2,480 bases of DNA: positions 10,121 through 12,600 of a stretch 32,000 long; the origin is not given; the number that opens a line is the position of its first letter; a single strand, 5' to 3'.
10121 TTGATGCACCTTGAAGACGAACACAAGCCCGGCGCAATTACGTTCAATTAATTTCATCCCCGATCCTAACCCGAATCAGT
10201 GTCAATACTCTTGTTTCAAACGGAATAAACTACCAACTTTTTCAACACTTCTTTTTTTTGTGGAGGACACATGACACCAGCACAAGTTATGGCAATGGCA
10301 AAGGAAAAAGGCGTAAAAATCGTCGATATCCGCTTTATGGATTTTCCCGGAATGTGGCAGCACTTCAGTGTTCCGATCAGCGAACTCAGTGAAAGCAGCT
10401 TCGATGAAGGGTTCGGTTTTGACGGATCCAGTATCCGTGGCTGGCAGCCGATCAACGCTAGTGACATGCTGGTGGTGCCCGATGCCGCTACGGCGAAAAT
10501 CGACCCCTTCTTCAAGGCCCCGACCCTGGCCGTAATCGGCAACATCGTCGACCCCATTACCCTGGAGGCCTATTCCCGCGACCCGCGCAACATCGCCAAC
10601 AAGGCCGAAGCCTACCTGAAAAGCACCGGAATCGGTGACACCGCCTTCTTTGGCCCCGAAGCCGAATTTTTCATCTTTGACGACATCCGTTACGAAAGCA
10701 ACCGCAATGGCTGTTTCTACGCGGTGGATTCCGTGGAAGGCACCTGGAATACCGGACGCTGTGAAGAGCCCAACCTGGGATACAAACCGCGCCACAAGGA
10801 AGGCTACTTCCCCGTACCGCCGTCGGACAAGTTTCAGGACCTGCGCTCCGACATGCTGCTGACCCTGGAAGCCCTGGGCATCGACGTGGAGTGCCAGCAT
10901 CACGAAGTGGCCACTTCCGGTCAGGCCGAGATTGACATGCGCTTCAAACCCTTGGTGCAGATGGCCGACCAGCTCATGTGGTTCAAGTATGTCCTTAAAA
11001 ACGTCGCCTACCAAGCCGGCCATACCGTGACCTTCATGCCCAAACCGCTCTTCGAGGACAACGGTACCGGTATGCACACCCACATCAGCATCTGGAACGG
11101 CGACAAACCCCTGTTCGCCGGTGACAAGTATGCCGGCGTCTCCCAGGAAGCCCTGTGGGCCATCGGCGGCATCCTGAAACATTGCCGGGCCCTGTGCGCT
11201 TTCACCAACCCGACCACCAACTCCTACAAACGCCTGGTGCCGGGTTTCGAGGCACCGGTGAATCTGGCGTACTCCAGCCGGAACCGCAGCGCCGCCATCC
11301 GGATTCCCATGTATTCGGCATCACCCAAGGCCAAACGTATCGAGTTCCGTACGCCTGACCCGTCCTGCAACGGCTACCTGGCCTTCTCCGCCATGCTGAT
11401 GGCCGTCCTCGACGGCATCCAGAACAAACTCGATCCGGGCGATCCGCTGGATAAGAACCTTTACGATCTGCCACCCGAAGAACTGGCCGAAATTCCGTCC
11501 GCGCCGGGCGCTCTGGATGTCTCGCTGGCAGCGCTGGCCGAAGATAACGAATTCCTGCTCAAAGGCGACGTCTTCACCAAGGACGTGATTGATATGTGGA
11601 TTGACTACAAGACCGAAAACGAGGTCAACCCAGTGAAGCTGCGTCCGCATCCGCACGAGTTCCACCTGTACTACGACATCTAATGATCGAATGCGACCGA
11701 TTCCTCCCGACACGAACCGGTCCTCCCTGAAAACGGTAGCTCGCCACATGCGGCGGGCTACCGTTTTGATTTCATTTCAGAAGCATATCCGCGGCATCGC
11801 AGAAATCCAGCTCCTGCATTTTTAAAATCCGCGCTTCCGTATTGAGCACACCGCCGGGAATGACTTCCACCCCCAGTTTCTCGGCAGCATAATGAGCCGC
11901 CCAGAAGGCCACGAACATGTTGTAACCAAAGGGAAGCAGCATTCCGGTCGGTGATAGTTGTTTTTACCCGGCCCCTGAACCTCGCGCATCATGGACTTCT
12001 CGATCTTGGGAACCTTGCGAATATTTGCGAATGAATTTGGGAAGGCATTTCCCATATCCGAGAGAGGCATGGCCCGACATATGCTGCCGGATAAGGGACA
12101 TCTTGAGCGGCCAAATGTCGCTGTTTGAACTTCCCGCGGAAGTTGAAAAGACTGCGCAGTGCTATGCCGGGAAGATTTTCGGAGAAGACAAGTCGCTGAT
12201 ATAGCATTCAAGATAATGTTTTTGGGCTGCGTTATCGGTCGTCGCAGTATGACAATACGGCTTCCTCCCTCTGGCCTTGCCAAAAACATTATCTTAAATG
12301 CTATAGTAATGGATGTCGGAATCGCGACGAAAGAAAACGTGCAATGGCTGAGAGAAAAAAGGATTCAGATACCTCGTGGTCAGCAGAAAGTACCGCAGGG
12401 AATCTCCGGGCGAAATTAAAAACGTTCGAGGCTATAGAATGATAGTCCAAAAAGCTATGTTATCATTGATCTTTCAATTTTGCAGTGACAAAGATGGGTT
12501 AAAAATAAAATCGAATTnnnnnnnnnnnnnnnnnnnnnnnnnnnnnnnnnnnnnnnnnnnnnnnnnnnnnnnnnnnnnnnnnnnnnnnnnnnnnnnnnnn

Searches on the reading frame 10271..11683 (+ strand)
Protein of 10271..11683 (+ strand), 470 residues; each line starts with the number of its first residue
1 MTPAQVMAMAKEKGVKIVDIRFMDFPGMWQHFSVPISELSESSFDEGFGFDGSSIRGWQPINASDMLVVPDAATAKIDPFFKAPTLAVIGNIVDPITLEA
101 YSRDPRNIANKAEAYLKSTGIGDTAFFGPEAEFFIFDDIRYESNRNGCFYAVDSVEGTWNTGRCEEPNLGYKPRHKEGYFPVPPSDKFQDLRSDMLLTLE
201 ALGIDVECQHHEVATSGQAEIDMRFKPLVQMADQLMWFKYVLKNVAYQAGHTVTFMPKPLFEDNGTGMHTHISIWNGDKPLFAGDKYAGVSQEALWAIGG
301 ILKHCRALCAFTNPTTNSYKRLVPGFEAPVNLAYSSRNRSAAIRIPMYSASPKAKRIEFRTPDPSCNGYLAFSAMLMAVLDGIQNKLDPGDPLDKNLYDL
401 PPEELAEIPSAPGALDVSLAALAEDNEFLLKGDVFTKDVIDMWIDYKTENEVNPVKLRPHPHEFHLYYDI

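Call 5: search_protein_families(library=pfam, proteins=[window:10271-11683:+])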
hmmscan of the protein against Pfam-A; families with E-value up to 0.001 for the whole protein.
window:10271-11683:+ (470 aa): 2 families
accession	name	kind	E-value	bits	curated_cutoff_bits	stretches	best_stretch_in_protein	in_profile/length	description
PF00120.29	Gln-synt_C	-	2.5e-130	435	24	1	103-467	2-344/344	Glutamine synthetase, catalytic domain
PF03951.24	Gln-synt_N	-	2.1e-29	101.4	33.4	1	15-95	2-82/82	Glutamine synthetase, beta-Grasp domain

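Call 6: search_protein_families(library=ncbifam, proteins=[window:10271-11683:+])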
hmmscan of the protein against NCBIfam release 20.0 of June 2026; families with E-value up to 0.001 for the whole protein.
window:10271-11683:+ (470 aa): 5 families
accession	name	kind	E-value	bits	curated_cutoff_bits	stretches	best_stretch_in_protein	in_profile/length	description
TIGR00653.1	GlnA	equivalog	2.2e-196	653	429.15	1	5-469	2-462/462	type I glutamate--ammonia ligase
NF007006.0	PRK09469.1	equivalog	3.4e-191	635.9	845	1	2-469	2-468/469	glutamate--ammonia ligase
TIGR03105.1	gln_synth_III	equivalog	5.9e-66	222.8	469.6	2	195-449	163-416/435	type III glutamate--ammonia ligase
NF045547.1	GGputSyn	equivalog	4.1e-54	184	650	1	172-427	148-406/438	gamma-glutamylputrescine synthetase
NF041605.1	gln_syn_GlnII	equivalog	1.6e-08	34.1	500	1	203-375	161-324/333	glutamine synthetase GlnII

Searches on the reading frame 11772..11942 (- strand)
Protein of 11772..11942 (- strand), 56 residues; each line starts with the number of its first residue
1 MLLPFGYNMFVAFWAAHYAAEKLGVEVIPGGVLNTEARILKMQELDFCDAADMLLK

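Call 51: search_protein_families(library=pfam, max_evalue=5, proteins=[window:11772-11942:-])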
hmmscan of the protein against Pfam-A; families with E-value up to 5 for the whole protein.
window:11772-11942:- (56 aa): 2 families
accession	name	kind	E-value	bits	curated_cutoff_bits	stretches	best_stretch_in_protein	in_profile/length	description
PF20054.4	Tc-38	-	0.04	14.1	23.2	1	13-31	27-45/70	Trypanosoma Tc-38 (p38) protein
PF00781.29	DAGK_cat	-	0.16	12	23.6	1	20-55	79-113/125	Diacylglycerol kinase catalytic domain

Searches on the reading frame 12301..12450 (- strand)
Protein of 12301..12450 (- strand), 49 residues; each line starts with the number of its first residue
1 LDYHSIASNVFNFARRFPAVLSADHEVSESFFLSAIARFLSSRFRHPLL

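Call 51: search_protein_families(library=pfam, max_evalue=5, proteins=[window:12301-12450:-])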
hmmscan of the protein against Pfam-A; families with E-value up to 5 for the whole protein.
window:12301-12450:- (49 aa): 0 families
